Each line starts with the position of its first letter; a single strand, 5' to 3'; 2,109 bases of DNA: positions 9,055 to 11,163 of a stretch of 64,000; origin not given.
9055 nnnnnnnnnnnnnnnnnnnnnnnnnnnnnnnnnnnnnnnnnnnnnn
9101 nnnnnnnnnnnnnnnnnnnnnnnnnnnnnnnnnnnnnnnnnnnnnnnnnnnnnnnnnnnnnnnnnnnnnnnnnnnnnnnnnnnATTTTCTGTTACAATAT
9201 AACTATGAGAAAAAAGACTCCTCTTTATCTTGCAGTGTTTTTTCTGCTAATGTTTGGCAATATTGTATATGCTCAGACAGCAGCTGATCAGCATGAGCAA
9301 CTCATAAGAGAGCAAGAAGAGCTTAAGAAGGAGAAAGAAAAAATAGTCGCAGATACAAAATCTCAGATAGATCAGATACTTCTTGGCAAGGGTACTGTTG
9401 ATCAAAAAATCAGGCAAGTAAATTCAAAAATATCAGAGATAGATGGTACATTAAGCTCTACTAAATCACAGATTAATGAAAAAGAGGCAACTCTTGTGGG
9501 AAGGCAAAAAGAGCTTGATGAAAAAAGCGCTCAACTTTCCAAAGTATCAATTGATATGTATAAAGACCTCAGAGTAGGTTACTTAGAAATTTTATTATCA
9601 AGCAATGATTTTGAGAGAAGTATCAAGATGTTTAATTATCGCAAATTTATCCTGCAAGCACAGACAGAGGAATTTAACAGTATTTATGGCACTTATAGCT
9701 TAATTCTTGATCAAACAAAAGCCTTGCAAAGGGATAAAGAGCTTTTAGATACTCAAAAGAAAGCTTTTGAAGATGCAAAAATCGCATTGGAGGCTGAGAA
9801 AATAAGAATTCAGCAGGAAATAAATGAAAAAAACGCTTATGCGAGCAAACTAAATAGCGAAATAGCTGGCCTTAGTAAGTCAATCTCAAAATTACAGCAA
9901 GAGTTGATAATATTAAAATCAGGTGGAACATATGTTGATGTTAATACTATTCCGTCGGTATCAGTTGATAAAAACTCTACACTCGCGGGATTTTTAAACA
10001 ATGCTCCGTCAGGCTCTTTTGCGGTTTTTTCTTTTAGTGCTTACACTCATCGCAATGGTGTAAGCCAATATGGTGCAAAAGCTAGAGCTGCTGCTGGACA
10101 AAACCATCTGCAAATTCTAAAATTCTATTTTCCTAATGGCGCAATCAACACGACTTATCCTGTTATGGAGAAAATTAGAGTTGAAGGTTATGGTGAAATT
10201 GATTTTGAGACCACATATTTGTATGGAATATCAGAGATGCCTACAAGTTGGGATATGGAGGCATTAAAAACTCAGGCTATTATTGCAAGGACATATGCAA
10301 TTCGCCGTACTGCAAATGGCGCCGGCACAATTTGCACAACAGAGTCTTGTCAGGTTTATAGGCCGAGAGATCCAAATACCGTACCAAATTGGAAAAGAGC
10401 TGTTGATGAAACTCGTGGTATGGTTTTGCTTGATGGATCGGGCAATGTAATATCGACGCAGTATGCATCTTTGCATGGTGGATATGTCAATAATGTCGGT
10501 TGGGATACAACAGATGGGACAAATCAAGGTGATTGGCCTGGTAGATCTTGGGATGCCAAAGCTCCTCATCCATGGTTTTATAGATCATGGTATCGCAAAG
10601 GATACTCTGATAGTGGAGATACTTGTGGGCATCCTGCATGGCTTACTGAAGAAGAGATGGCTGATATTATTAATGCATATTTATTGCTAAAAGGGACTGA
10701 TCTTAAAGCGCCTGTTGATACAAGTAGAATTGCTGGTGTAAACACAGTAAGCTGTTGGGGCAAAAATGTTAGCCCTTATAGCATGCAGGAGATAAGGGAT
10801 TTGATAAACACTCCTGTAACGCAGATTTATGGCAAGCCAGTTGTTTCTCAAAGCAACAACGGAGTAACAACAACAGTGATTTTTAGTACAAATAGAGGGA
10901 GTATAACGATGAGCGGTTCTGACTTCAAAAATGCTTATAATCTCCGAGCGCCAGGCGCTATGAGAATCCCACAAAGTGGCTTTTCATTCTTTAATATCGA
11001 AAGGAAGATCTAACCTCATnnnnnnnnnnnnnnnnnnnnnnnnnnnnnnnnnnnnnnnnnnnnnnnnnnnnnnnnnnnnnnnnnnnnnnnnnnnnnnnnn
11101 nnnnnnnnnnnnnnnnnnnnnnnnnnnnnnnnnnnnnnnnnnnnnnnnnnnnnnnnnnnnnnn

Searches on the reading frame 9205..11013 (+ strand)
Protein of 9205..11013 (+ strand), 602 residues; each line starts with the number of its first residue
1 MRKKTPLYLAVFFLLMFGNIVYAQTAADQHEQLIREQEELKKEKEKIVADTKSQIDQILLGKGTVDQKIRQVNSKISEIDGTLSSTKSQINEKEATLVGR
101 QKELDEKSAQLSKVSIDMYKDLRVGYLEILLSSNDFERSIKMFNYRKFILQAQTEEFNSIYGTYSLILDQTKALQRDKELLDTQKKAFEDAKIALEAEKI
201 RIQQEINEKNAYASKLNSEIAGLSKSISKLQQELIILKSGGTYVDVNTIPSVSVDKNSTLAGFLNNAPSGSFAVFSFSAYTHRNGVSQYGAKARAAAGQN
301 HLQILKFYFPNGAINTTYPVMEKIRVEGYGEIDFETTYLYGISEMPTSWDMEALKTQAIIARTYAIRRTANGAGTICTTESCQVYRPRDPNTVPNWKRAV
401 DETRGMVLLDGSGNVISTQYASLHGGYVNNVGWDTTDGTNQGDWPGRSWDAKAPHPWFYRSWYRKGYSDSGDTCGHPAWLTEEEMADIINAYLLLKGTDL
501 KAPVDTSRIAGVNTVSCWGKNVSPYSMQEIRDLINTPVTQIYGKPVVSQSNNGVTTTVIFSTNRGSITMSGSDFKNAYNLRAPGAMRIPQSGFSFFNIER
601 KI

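Call 3: search_protein_families(library=pfam, proteins=[window:9205-11013:+], max_evalue=1)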
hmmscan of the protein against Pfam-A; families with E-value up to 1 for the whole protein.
window:9205-11013:+ (602 aa): 11 families
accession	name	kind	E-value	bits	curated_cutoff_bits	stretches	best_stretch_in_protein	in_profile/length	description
PF08486.15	SpoIID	-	4.2e-19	69.4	23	1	337-408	15-95/97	Stage II sporulation protein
PF10473.14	CENP-F_leu_zip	-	0.0018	18.8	34.5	2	168-239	9-80/140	Leucine-rich repeats of kinetochore protein Cenp-F/LEK1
PF09766.14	FmiP_Thoc5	-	0.01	15.5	29.4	1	184-234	101-151/362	Fms-interacting protein/Thoc5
PF08614.16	ATG16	-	0.016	15.9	33.7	1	153-235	13-105/200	Autophagy protein 16 (ATG16)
PF11932.13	DUF3450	-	0.04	13.6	32.6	1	13-115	6-99/241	Protein of unknown function (DUF3450)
PF16789.10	YscO-like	-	0.049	14.1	27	1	27-114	25-117/161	YscO-like protein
PF08651.15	DASH_Duo1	-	0.21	11.8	25.4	0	68-92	8-32/74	DASH complex subunit Duo1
PF16689.10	APC_N_CC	-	0.43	11.3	27.4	0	194-233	12-51/52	Coiled-coil N-terminus of APC, dimerisation domain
PF08286.16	Spc24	-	0.6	10.8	25.3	1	195-233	2-40/109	Spc24 subunit of Ndc80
PF20409.4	SnoaL_5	-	0.62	11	24.1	1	28-86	14-72/118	SnoaL-like domain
PF13334.11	DUF4094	-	0.7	10.8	24.5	0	212-235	62-85/90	Domain of unknown function (DUF4094)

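Call 29: find_related_loci(query=A2, collection=genome_contigs, flank=7000)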
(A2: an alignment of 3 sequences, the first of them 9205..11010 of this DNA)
Query A2 (602 aa) in genome_contigs; peptide patterns used: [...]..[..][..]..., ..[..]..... (x = any residue, [..] = any of these).
600 stretches matched a pattern, but none encodes a relative of the query by tblastn (E <= 1e-3).

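Call 33: find_homologous_proteins(query=window:9205-11010:+, max_evalue=1e-10)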
Query window:9205-11010:+ (602 aa): 1673 proteins with E <= 1e-10 among 8000 candidates; the best 120 are listed.
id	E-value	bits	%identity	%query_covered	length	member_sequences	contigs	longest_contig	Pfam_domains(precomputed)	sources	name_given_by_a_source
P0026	0.0e+0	1344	99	100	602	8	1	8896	PF08486.16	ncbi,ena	-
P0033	3.5e-298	1008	74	97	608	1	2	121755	PF08486.16,PF12072.14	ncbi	-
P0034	6.7e-255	865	63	99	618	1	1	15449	PF08486.16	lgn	-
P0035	2.0e-179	616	48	97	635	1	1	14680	PF08486.16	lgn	-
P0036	7.9e-170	584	48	96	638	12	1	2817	PF08486.16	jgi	-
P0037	8.6e-166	571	47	93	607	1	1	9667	PF08486.16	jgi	-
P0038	7.5e-159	548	45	100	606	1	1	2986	PF08486.16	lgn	-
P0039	2.0e-157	543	42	97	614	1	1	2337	PF08486.16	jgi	jgi:hypothetical protein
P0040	1.1e-154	534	42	100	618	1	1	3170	PF08486.16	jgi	jgi:hypothetical protein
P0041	2.1e-152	527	44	96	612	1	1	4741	PF08486.16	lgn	-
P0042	2.5e-152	526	43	98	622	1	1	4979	PF08486.16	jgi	jgi:peptidoglycan hydrolase-like amidase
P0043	6.6e-152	525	42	99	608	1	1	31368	PF08486.16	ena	-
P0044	8.1e-151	521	45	86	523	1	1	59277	PF08486.16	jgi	jgi:hypothetical protein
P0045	1.1e-147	511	42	98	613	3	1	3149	PF08486.16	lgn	-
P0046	7.2e-147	508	42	100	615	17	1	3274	PF08486.16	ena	-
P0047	3.7e-146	506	41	99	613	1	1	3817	PF08614.17,PF08486.16,PF14662.12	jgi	-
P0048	1.0e-145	505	42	98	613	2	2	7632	PF08486.16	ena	-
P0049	2.3e-145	503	41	98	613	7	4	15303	PF08486.16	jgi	-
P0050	9.2e-145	501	40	99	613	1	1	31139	PF08486.16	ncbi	-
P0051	1.6e-144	501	45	93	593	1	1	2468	PF08486.16,PF24161.2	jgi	jgi:hypothetical protein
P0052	2.5e-143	497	42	98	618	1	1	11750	PF11932.14,PF08486.16,PF06818.21,PF28019.1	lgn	-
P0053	3.2e-142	493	41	99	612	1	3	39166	PF08486.16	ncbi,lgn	-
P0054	1.0e-141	491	43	97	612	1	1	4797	PF08486.16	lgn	-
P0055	1.1e-141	491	43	92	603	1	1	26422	PF08486.16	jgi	jgi:SpoIID/LytB domain protein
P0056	1.8e-141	491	42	99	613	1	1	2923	PF08486.16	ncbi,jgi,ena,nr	ncbi:hypothetical protein KKA50_02170 [Patescibacteria group bacterium]|nr:hypothetical protein [Pat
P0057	3.1e-141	490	42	99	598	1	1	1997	PF08486.16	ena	-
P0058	8.3e-141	488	42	97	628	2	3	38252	PF16454.11,PF08486.16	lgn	-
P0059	1.2e-140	488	41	99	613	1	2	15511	PF11932.14,PF08486.16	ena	-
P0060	4.3e-140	486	41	99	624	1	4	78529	PF08486.16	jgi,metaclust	metaclust:\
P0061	7.2e-140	485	41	99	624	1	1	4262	PF11932.14,PF08486.16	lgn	-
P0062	1.1e-139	485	42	93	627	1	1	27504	PF08486.16,PF28019.1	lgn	-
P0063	3.0e-139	483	43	99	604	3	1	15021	PF08486.16,PF28019.1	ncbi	-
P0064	3.0e-139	483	43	99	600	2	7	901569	PF08486.16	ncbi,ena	-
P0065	3.6e-139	483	41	97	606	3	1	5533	PF11932.14,PF08486.16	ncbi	ncbi:MAG: hypothetical protein US23_C0009G0007, partial [candidate division WS6 bacterium GW2011_GWE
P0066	4.2e-139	483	44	91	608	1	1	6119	PF08486.16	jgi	jgi:peptidoglycan hydrolase-like amidase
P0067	3.8e-138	480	40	98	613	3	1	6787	PF11932.14,PF08614.17,PF08486.16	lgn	-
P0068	5.7e-138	479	41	100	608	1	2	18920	PF08486.16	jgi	jgi:predicted nuclease with TOPRIM domain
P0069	4.0e-137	476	41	93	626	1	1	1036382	PF08486.16,PF27605.1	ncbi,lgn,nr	ncbi:MAG: SpoIID/LytB domain-containing protein [Candidatus Dojkabacteria bacterium]|nr:MAG: SpoIID/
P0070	6.1e-137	476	41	99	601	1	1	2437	PF08486.16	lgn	-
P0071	1.8e-136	474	40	100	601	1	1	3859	PF08486.16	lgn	-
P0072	4.5e-136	473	41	99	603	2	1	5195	PF08486.16,PF28019.1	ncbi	-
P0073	6.7e-136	472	41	98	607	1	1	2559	PF08486.16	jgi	-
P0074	1.1e-135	472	42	98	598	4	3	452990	PF08486.16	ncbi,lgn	-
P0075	2.0e-135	471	40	99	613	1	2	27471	PF08614.17,PF08486.16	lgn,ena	-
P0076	2.2e-135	471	41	99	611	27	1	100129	PF08486.16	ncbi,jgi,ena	-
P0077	2.3e-135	470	41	100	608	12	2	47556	PF08486.16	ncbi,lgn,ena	-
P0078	4.9e-135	469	41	97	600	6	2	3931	PF08486.16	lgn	-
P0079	5.9e-135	469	42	97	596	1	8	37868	PF08486.16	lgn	-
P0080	6.0e-135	469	42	97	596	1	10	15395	PF08486.16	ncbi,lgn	-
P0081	6.1e-135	469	41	99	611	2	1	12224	PF08486.16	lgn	-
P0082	6.7e-135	469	42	93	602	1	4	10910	PF08486.16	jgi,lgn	jgi:hypothetical protein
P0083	1.3e-134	468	42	99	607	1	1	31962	PF08486.16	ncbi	-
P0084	2.0e-134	467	42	97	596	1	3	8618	PF08486.16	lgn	-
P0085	4.5e-134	466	42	98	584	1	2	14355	PF08486.16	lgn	-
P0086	4.5e-134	466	41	99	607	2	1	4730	PF08486.16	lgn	-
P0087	5.6e-134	466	41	98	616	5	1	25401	PF08486.16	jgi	-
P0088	1.2e-133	465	42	98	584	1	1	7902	PF08486.16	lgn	-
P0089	2.0e-133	464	41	99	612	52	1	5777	PF11932.14,PF08486.16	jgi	-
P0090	2.6e-133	464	40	98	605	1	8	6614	PF08486.16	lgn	-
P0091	4.1e-133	463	42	98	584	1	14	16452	PF08486.16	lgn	-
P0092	4.4e-133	463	42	98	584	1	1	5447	PF08486.16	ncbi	-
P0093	4.5e-133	463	40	98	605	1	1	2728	PF08486.16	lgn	-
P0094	4.7e-133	463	40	98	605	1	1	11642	PF08486.16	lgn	-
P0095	5.6e-133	463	40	98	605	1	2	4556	PF08486.16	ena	-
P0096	6.1e-133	462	40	99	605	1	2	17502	PF08486.16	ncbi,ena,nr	ncbi:MAG TPA: SpoIID/LytB domain-containing protein [Candidatus Dojkabacteria bacterium]|nr:SpoIID/L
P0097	6.3e-133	462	40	99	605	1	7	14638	PF08486.16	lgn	-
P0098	6.4e-133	462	41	97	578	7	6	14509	PF08486.16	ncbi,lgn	-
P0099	6.8e-133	462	40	99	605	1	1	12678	PF08486.16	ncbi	-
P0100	1.2e-132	462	41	100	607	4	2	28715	PF08486.16,PF28019.1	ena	-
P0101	2.1e-132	461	40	99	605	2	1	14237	PF08486.16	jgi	-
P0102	2.8e-132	460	41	99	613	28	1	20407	PF08486.16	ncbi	-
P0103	3.2e-132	460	41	99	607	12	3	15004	PF08486.16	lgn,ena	-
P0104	4.0e-132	460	40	99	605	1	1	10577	PF08486.16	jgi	-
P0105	1.0e-131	458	40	99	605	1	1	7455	PF08486.16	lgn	-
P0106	1.2e-131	458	40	99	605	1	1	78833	PF08486.16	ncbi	-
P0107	1.3e-131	458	41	100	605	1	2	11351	PF08486.16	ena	-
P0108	2.6e-131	457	40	98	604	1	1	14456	PF08486.16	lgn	-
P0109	4.2e-131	456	39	99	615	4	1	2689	PF11932.14,PF08614.17,PF08486.16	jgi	jgi:SpoIID/LytB domain protein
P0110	7.1e-131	456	40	99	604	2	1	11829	PF08486.16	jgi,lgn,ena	-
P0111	1.1e-130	455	40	99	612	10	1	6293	PF08486.16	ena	-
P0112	1.2e-130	455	46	82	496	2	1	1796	PF08486.16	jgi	jgi:SpoIID/LytB domain protein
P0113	1.2e-130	455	42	97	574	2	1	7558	PF08486.16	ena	-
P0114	2.0e-130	454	40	100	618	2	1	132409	PF08486.16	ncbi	-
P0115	2.3e-130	454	40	100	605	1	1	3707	PF08486.16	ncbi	-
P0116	1.1e-129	452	41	95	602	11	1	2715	PF08486.16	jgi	jgi:peptidoglycan hydrolase CwlO-like protein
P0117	1.1e-129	452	40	98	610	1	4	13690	PF08486.16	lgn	-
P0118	1.4e-129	451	39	97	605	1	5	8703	PF08486.16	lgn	-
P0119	1.5e-129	451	41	100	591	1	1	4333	PF08486.16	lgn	-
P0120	1.8e-129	451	40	92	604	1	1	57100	PF08486.16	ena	-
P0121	1.0e-128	449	40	95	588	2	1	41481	PF08486.16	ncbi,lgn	-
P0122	1.1e-128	448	40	98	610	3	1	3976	PF08486.16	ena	-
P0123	1.2e-128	448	41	95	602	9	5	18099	PF08486.16,PF06818.21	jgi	jgi:hypothetical protein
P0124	4.4e-128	446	40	100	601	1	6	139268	PF08486.16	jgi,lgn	jgi:uncharacterized membrane-anchored protein YhcB (DUF1043 family)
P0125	5.5e-128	446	40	99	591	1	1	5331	PF11932.14,PF08486.16,PF24161.2,PF28019.1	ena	-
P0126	1.3e-127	445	41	99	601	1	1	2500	PF08486.16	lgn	-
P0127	1.3e-127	445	39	99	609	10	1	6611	PF08486.16,PF14662.12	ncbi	-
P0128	1.4e-127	445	39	100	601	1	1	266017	PF16454.11,PF08486.16,PF12072.14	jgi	jgi:peptidoglycan hydrolase CwlO-like protein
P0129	1.6e-127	445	42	99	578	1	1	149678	PF08486.16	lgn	-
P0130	1.8e-127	444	42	89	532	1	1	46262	PF08486.16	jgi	jgi:hypothetical protein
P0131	2.3e-127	444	42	99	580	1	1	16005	PF08486.16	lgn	-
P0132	2.8e-127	444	42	100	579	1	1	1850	PF08486.16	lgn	-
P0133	4.9e-127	443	39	99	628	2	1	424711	PF11932.14,PF08486.16,PF14362.12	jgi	jgi:peptidoglycan hydrolase-like amidase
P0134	5.4e-127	443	42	99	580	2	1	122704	PF08486.16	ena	-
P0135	1.5e-126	441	40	99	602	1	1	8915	PF08486.16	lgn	-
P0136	2.3e-126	441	38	100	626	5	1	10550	PF08614.17,PF08486.16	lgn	-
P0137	3.4e-126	440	43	100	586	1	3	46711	PF08486.16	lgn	-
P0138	4.6e-126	440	38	100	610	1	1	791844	PF08486.16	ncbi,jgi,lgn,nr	ncbi:hypothetical protein M0R04_02835 [Candidatus Dojkabacteria bacterium]|jgi:peptidoglycan hydrola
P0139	4.8e-126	440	43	96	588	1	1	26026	PF08486.16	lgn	-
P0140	5.7e-126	439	39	98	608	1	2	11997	PF08486.16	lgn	-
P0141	5.8e-126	439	40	99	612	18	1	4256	PF08486.16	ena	-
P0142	6.8e-126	439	40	100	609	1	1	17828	PF08486.16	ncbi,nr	ncbi:MAG: SpoIID/LytB domain-containing protein [Candidatus Dojkabacteria bacterium]|nr:SpoIID/LytB 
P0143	7.0e-126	439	42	98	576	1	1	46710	PF08486.16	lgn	-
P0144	7.7e-126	439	42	89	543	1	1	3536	PF08486.16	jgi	jgi:uncharacterized small protein (DUF1192 family)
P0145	1.1e-125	439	41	98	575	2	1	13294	PF08486.16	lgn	-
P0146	1.4e-125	438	40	100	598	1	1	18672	PF08486.16,PF28019.1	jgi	jgi:peptidoglycan hydrolase CwlO-like protein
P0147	1.5e-125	438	39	100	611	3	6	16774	PF08486.16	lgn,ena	-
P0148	2.0e-125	438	42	100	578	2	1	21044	PF08486.16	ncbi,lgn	-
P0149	2.3e-125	437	42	98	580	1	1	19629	PF08486.16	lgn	-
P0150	2.5e-125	437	43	99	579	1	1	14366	PF08486.16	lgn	-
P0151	2.8e-125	437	42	99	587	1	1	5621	PF08486.16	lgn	-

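Call 34: find_encoding_contigs(protein=P0069, flank=10000, max_places=1)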
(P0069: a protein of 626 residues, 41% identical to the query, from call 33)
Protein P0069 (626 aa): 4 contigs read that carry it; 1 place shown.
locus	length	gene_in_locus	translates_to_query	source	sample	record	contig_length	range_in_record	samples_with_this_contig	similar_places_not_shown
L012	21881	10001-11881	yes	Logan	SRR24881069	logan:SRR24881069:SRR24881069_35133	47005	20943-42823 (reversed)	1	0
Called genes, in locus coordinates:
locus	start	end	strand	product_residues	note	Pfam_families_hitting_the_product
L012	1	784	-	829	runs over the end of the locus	PF01935:DUF87 (weak), PF12846:AAA_10 (faint), PF19044:P-loop_TraG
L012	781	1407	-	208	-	PF26593:TraC-like (weak)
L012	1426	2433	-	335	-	PF12666:PrgI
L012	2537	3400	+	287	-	PF01909:NTP_transf_2 (weak)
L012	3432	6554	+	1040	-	PF00580:UvrD-helicase, PF13245:AAA_19, PF13604:AAA_30 (faint), PF13361:UvrD_C, PF13538:UvrD_C_2 (faint), PF12705:PDDEXK_1, PF01930:Cas_Cas4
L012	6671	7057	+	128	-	PF18895:T4SS_pilin (weak)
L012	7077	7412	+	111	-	PF18895:T4SS_pilin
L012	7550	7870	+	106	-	PF18895:T4SS_pilin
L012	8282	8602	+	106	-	PF18895:T4SS_pilin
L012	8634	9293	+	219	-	-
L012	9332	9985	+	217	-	-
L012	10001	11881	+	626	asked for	PF27605:ODF2_C (faint), PF08486:SpoIID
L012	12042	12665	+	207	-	-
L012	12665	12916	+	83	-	PF18901:DUF5657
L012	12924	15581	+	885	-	-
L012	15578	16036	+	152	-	PF01668:SmpB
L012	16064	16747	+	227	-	-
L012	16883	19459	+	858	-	PF26449:DUF8128, PF01935:DUF87 (weak)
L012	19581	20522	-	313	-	PF06144:DNA_pol3_delta (weak), PF21694:DNA_pol3_delta_C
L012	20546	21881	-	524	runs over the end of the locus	PF03816:LytR_cpsA_psr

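Call 35: find_encoding_contigs(protein=P0064, flank=10000, max_places=1)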
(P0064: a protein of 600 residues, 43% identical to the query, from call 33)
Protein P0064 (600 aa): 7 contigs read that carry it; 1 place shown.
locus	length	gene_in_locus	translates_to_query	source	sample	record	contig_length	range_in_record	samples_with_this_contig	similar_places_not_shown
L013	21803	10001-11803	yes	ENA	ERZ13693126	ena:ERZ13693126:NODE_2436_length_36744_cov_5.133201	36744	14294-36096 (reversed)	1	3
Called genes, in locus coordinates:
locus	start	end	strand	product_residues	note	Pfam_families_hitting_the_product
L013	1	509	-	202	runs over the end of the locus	PF01726:LexA_DNA_bind, PF00717:Peptidase_S24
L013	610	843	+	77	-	PF09954:DUF2188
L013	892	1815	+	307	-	-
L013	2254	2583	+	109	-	-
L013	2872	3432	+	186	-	PF01966:HD (weak)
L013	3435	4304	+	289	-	PF01261:AP_endonuc_2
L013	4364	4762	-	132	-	PF13470:PIN_3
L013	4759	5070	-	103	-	-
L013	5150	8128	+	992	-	PF00580:UvrD-helicase, PF13245:AAA_19, PF13604:AAA_30 (faint), PF01930:Cas_Cas4 (faint), PF13361:UvrD_C, PF13538:UvrD_C_2 (faint), PF12705:PDDEXK_1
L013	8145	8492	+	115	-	PF18895:T4SS_pilin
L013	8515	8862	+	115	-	PF18895:T4SS_pilin (weak)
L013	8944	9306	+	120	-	PF18895:T4SS_pilin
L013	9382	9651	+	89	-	PF18895:T4SS_pilin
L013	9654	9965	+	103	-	PF04956:TrbC, PF18895:T4SS_pilin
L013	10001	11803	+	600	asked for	PF08486:SpoIID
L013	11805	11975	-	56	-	-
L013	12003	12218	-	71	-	-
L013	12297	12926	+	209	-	-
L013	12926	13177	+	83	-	PF18901:DUF5657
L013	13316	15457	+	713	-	-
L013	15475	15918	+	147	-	PF01668:SmpB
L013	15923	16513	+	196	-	-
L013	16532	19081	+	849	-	PF26449:DUF8128, PF02534:T4SS-DNA_transf (faint), PF01935:DUF87 (weak), PF12696:TraG-D_C (weak)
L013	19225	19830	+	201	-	PF14360:PAP2_C (weak)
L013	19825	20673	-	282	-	PF02899:Phage_int_SAM_1, PF13102:Phage_int_SAM_5 (faint), PF13495:Phage_int_SAM_4, PF00589:Phage_integrase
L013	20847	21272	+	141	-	PF04977:DivIC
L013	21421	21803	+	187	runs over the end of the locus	PF08207:EFP_N (weak), PF01132:EFP, PF09285:Elong-fact-P_C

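Call 36: find_encoding_contigs(protein=P0035, flank=10000, max_places=1)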
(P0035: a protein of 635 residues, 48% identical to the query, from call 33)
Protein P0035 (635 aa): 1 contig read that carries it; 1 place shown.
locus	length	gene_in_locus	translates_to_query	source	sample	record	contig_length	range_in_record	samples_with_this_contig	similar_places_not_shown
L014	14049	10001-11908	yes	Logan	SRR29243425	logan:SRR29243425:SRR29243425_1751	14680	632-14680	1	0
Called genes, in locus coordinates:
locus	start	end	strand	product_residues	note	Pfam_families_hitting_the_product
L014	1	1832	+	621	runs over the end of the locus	-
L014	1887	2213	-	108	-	-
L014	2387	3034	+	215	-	-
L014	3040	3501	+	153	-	PF03449:GreA_GreB_N (weak), PF01272:GreA_GreB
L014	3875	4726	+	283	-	PF01261:AP_endonuc_2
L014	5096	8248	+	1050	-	PF00580:UvrD-helicase, PF13245:AAA_19, PF13361:UvrD_C, PF13538:UvrD_C_2 (faint), PF12705:PDDEXK_1, PF01930:Cas_Cas4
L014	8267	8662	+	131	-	PF18895:T4SS_pilin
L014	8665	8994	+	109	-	PF18895:T4SS_pilin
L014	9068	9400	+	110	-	PF18895:T4SS_pilin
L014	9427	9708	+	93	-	PF18895:T4SS_pilin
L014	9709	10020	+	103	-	PF18895:T4SS_pilin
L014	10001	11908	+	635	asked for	PF08486:SpoIID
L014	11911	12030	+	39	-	-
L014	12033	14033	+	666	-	PF17191:RecG_wedge, PF00176:SNF2-rel_dom, PF00270:DEAD, PF04851:ResIII, PF00271:Helicase_C, PF22590:Cas3-like_C_2 (weak), PF19833:RecG_dom3_C (weak)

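Call 49: search_protein_families(library=pfam, proteins=[L012:12042-12665:+, L012:12924-15581:+, L012:16064-16747:+, L012:16883-19459:+, L012:8634-9293:+, L012:9332-9985:+, L012:1426-2433:-, L012:781-1407:-], max_evalue=0.1)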
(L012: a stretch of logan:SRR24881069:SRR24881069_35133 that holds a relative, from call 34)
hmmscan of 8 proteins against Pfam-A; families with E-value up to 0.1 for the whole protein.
L012:12042-12665:+ (207 aa): 2 families
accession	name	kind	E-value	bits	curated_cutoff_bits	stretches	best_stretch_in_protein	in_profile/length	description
PF03703.20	bPH_2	-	0.0033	18.1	22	1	141-189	24-70/78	Bacterial PH domain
PF04869.20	Uso1_p115_head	-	0.093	12.2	28.2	0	77-124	156-205/313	Uso1 / p115 like vesicle tethering protein, head region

L012:12924-15581:+ (885 aa): 0 families

L012:16064-16747:+ (227 aa): 0 families

L012:16883-19459:+ (858 aa): 5 families
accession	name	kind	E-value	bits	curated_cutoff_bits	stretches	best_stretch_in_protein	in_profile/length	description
PF01935.23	DUF87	-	6.4e-08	33.4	23.2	1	429-649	23-205/220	Helicase HerA, central domain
PF00270.35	DEAD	-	0.0003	21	26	0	430-477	15-65/167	DEAD/DEAH box helicase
PF10412.15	TrwB_AAD_bind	-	0.00041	19.8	20.5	1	421-725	7-288/387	Type IV secretion-system coupling protein DNA-binding domain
PF12696.13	TraG-D_C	-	0.00066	20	22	1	686-751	4-72/126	TraM recognition site of TraD and TraG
PF01580.24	FtsK_SpoIIIE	-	0.072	13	24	0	426-452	35-62/221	FtsK/SpoIIIE family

L012:8634-9293:+ (219 aa): 0 families

L012:9332-9985:+ (217 aa): 2 families
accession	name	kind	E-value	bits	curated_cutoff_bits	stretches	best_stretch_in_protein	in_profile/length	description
PF00963.24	Cohesin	-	0.016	15.9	24.1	1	40-148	3-124/139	Cohesin domain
PF19190.6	BACON_2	-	0.032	14.6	25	0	37-66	41-70/94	Viral BACON domain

L012:1426-2433:- (335 aa): 2 families
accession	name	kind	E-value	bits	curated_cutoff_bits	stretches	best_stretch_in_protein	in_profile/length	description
PF12666.12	PrgI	-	3.2e-09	37.6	27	1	5-95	1-90/91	PrgI family protein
PF01514.23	YscJ_FliF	-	0.05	13.9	24.4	1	120-183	54-115/179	Secretory protein of YscJ/FliF family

L012:781-1407:- (208 aa): 0 families

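Call 76: search_protein_families(library=pfam, proteins=[L012:2-784:-, L013:13316-15457:+, L013:12297-12926:+, L013:15923-16513:+], max_evalue=0.05)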
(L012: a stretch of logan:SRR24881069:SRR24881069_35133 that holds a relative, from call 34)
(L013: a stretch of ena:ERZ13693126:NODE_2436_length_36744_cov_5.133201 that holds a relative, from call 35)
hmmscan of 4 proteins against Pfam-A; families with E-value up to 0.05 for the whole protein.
L012:2-784:- (261 aa): 1 family
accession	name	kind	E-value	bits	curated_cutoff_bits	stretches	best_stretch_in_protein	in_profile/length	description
PF11130.14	TraC_F_IV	-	1.9e-05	24.3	28.1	1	167-259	264-351/375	TraC protein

L013:13316-15457:+ (713 aa): 0 families

L013:12297-12926:+ (209 aa): 0 families

L013:15923-16513:+ (196 aa): 0 families

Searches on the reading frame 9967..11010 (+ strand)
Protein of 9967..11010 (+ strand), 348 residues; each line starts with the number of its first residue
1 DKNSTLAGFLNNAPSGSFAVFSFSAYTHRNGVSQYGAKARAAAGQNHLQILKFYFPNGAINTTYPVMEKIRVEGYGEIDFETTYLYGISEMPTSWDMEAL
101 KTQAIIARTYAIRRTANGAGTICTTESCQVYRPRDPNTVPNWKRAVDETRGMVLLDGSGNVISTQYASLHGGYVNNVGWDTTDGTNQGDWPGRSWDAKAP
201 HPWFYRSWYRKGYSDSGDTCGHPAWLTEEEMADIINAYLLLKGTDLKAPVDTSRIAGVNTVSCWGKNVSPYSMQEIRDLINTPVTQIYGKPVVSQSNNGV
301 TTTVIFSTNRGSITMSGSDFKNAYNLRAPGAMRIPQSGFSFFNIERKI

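Call 32: find_related_loci(query=A3, collection=genome_contigs, flank=8000)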
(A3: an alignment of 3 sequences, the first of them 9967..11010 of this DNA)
Query A3 (348 aa) in genome_contigs; peptide patterns used: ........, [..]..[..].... (x = any residue, [..] = any of these).
57 stretches matched a pattern, but none encodes a relative of the query by tblastn (E <= 1e-3).
